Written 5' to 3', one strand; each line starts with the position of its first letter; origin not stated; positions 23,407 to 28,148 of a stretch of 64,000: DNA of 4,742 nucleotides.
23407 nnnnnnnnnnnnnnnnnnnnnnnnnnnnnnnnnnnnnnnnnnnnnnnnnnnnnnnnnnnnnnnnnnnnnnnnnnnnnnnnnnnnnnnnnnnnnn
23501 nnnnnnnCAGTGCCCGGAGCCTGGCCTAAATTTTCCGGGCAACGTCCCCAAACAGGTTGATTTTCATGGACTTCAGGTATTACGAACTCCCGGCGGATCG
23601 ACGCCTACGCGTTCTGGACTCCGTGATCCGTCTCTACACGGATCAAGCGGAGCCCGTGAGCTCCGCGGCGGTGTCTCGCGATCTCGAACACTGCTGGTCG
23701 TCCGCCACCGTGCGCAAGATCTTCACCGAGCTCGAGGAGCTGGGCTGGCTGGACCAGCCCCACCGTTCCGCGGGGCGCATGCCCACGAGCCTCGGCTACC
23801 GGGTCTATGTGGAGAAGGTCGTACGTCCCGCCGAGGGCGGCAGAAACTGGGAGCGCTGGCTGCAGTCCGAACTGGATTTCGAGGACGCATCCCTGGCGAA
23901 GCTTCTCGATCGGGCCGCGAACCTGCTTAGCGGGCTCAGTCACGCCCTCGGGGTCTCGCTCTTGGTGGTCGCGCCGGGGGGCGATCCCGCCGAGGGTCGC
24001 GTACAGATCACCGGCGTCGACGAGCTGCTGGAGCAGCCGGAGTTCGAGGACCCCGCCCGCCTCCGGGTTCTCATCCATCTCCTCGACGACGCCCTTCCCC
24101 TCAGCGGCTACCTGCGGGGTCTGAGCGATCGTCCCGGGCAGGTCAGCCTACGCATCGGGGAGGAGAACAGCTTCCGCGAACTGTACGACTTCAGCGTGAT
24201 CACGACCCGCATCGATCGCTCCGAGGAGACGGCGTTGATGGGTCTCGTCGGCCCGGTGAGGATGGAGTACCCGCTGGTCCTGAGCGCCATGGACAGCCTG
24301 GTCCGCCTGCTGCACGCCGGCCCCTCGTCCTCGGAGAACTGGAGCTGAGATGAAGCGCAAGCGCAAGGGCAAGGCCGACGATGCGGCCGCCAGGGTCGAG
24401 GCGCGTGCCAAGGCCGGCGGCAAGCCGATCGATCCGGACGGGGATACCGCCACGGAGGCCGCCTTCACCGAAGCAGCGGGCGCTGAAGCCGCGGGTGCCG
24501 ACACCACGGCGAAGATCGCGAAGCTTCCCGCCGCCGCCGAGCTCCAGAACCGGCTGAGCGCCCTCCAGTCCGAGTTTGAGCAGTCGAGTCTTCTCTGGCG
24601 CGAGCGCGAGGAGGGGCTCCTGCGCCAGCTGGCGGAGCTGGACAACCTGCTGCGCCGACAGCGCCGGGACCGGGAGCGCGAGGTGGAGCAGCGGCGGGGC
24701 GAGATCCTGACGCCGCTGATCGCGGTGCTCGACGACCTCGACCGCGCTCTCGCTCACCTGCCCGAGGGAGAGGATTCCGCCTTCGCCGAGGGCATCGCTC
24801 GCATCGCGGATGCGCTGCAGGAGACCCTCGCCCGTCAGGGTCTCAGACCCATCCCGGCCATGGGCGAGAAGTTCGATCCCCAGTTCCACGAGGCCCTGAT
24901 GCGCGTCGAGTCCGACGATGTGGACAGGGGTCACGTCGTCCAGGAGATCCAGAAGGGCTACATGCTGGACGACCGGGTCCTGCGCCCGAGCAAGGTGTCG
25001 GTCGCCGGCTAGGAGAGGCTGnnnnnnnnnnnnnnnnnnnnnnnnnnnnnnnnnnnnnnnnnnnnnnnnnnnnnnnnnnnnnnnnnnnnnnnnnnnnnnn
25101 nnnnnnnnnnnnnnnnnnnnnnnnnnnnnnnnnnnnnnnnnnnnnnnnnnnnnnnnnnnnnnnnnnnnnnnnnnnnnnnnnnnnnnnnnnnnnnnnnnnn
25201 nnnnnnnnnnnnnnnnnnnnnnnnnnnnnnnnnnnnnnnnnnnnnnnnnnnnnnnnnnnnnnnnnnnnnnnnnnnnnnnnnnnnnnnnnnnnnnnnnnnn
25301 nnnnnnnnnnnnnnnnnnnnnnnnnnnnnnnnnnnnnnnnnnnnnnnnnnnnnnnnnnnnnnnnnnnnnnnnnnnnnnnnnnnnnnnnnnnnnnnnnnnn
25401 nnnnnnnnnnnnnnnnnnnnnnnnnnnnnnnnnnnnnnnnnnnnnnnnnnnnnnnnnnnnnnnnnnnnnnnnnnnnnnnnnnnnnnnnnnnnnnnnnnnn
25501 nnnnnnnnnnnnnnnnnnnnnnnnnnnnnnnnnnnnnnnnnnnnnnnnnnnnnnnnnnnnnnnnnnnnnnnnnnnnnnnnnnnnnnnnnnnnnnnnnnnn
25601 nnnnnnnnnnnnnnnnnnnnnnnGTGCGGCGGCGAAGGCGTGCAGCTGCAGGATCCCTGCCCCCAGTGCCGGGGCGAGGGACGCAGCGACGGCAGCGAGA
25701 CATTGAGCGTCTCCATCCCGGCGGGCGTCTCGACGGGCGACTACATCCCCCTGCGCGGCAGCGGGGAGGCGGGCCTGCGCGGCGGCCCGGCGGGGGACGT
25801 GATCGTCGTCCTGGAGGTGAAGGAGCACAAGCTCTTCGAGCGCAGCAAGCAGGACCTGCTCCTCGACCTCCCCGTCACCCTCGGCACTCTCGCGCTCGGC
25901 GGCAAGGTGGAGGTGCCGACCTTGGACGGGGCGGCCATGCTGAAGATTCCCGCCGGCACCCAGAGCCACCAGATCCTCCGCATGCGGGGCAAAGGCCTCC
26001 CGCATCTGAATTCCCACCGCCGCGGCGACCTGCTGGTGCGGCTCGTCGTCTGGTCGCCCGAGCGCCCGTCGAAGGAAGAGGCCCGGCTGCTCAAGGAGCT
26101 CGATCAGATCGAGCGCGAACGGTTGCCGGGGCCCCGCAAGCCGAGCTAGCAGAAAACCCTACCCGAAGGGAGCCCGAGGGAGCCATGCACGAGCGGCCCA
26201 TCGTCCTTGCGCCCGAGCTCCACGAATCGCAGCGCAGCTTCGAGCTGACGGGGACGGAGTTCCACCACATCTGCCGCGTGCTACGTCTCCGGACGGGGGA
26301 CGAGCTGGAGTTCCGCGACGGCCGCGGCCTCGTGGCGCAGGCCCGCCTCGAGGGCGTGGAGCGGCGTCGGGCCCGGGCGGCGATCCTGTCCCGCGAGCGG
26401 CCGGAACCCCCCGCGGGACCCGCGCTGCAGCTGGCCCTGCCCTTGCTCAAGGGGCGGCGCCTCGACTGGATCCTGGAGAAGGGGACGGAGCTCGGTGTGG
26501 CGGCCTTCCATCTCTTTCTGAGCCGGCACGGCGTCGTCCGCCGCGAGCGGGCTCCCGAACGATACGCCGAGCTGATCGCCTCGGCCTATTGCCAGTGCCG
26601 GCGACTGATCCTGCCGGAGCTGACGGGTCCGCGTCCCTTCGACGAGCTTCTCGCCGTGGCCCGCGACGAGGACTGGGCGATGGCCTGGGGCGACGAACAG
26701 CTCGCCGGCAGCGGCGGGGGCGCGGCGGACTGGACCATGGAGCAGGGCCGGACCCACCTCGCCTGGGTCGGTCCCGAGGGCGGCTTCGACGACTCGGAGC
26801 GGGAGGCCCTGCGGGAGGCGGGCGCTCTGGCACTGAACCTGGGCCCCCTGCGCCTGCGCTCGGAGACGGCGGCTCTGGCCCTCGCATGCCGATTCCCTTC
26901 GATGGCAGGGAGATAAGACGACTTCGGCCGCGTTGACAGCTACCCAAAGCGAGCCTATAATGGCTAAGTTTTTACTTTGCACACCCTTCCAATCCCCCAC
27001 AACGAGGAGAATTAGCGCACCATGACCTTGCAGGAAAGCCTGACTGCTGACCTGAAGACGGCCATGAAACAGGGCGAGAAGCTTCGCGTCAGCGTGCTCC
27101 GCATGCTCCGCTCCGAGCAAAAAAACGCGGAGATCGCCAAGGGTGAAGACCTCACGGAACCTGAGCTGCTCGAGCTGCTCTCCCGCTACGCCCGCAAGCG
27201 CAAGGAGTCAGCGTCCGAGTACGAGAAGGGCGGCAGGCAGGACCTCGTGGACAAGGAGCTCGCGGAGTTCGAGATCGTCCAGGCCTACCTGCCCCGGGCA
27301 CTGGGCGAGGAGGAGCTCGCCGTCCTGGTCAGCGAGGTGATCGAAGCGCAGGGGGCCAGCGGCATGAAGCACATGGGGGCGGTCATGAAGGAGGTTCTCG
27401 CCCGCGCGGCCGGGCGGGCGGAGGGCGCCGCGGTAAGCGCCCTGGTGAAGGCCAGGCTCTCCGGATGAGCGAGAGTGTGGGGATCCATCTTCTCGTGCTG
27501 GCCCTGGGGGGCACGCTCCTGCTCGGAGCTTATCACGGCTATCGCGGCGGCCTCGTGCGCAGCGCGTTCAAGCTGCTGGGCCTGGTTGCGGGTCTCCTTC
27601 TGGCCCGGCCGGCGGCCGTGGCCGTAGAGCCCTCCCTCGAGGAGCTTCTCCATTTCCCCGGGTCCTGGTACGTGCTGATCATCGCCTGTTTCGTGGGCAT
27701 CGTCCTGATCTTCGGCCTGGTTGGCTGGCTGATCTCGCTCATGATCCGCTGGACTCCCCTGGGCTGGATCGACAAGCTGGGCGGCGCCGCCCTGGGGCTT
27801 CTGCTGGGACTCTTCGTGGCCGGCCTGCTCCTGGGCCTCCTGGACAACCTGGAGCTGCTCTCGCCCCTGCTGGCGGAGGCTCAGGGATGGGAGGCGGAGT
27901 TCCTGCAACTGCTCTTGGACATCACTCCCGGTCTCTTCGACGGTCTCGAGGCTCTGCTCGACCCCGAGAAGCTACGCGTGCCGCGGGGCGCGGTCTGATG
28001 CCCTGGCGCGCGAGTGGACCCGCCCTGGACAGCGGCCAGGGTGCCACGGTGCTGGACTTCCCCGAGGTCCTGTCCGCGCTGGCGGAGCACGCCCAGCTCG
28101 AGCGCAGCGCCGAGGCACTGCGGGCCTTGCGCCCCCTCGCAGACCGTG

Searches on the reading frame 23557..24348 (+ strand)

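Call 10: search_protein_families(library=pfam, proteins=[window:23557-24348:+], max_evalue=0.01)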
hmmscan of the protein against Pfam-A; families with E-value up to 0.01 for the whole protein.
window:23557-24348:+ (263 aa): 1 family
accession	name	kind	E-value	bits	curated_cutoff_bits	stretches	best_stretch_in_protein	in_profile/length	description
PF01628.27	HrcA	-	1.9e-19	70.9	22.2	1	146-239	124-212/215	HrcA protein C terminal domain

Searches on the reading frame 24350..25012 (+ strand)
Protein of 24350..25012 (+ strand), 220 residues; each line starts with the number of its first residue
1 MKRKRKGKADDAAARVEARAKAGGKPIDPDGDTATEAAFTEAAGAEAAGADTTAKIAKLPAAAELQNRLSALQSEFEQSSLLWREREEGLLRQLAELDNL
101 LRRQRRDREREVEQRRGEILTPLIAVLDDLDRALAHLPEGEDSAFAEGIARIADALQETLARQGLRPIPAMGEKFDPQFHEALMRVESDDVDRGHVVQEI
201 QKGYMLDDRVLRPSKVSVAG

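Call 10: search_protein_families(library=pfam, proteins=[window:24350-25012:+], max_evalue=0.01)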
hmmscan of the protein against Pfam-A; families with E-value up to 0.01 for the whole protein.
window:24350-25012:+ (220 aa): 2 families
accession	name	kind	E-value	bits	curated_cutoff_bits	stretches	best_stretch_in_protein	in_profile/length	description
PF01025.24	GrpE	-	8.1e-40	136.6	25.8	1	63-219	7-164/165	GrpE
PF03938.19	OmpH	-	0.00074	20.2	32.4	1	35-127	7-100/141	Outer membrane protein (OmpH-like)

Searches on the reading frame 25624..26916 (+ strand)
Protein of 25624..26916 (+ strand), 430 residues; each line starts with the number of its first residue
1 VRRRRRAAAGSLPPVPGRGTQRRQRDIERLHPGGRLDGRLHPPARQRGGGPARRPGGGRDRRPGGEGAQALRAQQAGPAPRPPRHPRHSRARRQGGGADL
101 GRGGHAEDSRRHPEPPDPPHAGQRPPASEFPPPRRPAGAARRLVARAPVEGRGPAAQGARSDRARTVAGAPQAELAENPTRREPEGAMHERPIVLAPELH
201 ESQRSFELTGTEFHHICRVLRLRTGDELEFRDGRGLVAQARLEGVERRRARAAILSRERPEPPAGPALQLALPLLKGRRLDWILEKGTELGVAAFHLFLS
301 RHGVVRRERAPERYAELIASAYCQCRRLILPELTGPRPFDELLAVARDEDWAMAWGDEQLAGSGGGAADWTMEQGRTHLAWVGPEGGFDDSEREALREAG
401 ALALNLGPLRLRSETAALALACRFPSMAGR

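Call 14: search_protein_families(library=pfam, proteins=[window:25624-26916:+], max_evalue=0.01)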
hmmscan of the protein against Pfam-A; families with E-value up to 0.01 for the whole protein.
window:25624-26916:+ (430 aa): 2 families
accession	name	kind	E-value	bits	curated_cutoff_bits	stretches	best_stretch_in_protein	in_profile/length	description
PF04452.19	Methyltrans_RNA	-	4.2e-31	108.2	23.9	1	267-421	6-161/165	RNA methyltransferase domain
PF20260.4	PUA_4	-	3.3e-13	50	23.9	1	208-254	1-47/48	RNA methyltransferase PUA domain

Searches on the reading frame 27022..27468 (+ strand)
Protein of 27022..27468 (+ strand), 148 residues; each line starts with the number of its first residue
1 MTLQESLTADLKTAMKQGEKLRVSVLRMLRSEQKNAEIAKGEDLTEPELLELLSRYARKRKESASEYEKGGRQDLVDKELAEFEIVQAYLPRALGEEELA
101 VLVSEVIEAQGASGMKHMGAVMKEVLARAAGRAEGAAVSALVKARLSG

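Call 10: search_protein_families(library=pfam, proteins=[window:27022-27468:+], max_evalue=0.01)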
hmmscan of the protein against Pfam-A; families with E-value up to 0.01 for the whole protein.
window:27022-27468:+ (148 aa): 1 family
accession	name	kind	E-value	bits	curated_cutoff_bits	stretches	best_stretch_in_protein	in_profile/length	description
PF09424.15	YqeY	-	2e-45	154.9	27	1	5-146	2-143/143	Yqey-like protein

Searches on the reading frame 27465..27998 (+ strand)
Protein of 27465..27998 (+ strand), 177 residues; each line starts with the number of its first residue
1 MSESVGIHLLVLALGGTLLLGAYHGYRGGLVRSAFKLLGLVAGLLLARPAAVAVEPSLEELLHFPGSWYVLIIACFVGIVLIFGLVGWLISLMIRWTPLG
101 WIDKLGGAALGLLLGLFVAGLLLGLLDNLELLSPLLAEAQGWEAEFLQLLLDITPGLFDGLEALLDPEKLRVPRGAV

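Call 10: search_protein_families(library=pfam, proteins=[window:27465-27998:+], max_evalue=0.01)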
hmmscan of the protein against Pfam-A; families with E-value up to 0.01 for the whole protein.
window:27465-27998:+ (177 aa): 1 family
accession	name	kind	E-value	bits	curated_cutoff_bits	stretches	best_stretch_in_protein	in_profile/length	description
PF02674.22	Colicin_V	-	9.9e-17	61.7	29.3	1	13-131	4-123/144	Colicin V production protein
